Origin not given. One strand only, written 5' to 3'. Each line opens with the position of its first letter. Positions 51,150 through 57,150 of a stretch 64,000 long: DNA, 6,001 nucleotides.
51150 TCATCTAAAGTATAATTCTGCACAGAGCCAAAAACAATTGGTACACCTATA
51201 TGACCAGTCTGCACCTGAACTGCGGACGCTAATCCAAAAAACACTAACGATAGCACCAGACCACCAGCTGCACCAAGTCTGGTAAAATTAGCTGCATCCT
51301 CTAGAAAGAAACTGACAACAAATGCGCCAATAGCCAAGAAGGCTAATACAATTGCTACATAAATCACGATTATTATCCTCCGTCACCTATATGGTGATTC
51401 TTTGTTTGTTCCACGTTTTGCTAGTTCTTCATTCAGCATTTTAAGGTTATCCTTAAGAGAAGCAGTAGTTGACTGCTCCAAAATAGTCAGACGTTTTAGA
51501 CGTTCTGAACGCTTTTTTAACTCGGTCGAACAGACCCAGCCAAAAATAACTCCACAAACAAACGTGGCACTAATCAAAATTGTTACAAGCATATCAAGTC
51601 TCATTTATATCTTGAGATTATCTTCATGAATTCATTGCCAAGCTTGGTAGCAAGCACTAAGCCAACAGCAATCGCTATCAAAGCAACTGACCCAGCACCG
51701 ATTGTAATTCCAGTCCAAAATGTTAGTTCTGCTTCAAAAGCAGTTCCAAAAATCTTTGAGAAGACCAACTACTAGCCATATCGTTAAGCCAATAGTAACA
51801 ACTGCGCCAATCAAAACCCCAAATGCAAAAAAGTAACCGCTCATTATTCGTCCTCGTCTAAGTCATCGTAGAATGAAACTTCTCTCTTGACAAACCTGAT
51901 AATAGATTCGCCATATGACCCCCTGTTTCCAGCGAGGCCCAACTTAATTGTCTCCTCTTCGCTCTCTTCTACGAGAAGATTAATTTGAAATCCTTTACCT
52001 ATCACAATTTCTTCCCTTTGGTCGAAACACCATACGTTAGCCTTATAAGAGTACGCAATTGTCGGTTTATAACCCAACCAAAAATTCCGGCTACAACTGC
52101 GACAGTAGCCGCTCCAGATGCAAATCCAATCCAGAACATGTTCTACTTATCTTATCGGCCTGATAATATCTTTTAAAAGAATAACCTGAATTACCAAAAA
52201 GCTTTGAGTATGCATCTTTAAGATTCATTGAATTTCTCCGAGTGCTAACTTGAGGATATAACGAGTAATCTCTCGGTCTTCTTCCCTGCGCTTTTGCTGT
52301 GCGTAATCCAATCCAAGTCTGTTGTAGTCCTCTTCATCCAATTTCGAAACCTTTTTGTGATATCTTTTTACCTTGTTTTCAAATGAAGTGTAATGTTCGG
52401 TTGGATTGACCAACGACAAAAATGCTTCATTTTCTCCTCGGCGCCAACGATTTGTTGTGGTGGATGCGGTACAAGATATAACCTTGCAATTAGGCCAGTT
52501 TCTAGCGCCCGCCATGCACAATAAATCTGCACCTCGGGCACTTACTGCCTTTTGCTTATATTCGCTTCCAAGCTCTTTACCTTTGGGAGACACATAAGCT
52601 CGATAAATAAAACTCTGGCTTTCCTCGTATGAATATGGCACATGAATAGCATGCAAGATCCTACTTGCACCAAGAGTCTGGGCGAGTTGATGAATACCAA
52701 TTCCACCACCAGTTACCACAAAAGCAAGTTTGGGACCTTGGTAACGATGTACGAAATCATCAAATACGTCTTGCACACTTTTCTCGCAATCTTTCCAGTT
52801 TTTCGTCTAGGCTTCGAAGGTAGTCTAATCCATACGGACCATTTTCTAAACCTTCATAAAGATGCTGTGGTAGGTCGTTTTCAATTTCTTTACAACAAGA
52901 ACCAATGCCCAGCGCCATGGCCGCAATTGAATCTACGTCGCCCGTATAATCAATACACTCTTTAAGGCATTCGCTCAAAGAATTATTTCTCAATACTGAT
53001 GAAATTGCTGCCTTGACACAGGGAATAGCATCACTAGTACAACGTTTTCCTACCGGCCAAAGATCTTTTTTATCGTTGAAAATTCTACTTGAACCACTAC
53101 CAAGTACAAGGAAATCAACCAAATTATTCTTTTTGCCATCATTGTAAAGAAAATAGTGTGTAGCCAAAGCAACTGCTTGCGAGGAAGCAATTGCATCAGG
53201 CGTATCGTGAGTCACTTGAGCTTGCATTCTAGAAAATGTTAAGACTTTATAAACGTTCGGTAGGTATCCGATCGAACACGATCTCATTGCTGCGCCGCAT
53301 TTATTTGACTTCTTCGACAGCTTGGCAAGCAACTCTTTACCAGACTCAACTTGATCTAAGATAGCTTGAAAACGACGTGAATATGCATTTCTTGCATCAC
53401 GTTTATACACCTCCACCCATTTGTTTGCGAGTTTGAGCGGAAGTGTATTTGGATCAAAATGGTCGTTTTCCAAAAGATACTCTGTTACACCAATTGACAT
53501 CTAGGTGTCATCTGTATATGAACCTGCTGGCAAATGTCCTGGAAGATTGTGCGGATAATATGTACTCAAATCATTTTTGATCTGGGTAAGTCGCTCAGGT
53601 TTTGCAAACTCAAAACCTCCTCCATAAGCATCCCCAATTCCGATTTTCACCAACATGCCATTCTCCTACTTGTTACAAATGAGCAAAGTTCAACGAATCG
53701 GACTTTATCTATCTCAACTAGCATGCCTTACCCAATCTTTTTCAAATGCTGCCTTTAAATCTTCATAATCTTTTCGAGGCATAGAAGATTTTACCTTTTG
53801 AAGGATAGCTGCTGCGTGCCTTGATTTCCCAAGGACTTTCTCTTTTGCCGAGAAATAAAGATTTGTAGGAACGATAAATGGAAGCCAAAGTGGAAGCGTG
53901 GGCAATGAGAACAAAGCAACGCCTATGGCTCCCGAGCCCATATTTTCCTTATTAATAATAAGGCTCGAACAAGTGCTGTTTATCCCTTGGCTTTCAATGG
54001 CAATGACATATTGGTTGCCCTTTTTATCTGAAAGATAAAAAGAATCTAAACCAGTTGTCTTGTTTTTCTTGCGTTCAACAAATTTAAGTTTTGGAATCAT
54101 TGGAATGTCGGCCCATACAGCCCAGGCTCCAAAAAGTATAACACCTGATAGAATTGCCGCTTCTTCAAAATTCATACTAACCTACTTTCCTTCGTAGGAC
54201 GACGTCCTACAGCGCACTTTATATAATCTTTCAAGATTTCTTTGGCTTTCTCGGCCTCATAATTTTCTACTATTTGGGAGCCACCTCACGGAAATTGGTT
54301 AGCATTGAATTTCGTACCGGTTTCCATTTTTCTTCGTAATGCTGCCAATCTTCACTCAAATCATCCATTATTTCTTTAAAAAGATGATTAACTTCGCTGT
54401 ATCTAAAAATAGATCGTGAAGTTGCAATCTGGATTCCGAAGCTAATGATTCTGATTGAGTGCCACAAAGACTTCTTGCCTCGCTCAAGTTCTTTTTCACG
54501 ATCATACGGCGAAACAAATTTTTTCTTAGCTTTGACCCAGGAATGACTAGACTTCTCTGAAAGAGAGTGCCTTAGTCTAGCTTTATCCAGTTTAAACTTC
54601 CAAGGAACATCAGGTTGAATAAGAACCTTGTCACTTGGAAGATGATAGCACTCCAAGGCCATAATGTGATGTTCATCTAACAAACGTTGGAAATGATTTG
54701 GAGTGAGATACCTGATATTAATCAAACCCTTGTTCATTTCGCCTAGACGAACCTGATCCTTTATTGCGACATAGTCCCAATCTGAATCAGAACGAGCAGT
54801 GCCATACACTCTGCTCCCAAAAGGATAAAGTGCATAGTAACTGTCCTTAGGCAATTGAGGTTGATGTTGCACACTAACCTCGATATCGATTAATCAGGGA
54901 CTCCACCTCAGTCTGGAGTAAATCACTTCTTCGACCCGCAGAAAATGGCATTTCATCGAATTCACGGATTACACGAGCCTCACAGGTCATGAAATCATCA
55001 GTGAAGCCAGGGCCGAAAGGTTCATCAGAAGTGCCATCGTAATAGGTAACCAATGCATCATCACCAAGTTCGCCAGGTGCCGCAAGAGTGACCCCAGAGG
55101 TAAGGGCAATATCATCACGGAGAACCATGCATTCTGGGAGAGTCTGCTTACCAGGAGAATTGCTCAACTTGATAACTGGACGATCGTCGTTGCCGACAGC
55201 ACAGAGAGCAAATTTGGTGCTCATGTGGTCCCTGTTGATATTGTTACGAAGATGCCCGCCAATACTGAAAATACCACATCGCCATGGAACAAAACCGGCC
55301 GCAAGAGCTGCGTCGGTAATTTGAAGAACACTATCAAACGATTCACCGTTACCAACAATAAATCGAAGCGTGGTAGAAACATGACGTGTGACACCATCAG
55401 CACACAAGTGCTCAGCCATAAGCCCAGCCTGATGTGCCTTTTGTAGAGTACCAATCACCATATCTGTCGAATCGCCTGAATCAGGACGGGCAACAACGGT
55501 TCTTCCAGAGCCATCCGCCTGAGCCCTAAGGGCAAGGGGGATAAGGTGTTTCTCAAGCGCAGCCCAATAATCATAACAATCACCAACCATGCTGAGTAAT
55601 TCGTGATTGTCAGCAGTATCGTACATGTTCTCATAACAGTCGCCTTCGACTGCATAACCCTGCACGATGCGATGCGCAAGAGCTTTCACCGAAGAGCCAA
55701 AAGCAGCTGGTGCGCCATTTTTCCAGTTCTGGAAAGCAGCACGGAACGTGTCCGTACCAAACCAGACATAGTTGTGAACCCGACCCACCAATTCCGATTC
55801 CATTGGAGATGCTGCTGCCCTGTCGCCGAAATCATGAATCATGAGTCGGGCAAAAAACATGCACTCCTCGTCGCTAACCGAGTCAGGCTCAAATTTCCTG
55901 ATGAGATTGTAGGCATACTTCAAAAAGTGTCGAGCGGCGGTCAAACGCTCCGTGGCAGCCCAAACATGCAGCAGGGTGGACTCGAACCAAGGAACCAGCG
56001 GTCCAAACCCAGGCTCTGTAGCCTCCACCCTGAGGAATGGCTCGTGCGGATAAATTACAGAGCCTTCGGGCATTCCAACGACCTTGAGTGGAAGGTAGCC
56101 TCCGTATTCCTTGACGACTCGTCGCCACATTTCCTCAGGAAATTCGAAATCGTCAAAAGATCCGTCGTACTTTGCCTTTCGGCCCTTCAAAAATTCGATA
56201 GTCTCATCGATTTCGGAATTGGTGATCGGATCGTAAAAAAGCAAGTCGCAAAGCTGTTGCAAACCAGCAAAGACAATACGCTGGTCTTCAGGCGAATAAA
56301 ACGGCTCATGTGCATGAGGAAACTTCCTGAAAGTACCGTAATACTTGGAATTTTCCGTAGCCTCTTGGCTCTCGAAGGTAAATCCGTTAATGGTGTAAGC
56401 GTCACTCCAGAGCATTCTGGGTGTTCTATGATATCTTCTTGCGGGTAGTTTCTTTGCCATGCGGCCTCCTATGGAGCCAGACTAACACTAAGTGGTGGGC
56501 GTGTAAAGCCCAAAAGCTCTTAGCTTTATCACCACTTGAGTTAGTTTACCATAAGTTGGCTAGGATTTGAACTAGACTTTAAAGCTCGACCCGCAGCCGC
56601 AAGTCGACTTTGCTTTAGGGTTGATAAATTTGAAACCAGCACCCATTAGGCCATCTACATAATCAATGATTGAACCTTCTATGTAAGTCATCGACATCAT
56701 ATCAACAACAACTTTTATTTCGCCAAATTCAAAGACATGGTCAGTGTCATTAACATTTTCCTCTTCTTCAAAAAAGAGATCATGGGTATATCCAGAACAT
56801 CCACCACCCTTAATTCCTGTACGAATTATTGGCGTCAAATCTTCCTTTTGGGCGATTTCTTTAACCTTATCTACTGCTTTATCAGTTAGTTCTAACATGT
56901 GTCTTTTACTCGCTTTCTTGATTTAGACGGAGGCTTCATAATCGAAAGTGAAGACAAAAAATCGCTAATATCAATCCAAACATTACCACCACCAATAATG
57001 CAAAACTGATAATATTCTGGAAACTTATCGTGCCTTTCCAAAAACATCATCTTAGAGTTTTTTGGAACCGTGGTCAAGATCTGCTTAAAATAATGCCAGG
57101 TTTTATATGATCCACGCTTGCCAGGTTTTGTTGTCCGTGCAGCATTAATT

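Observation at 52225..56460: NAD+/ADP-ribose gene run: NAMPT-family enzyme, Pol-beta nucleotidyltransferase, ARH and CinA-like domain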

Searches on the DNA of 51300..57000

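Call 85: search_rna_families(source=window, start=51300, end=57000, threshold=evalue, max_evalue=1)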
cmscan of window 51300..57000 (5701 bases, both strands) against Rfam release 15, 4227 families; matches with E-value up to 1: 0.
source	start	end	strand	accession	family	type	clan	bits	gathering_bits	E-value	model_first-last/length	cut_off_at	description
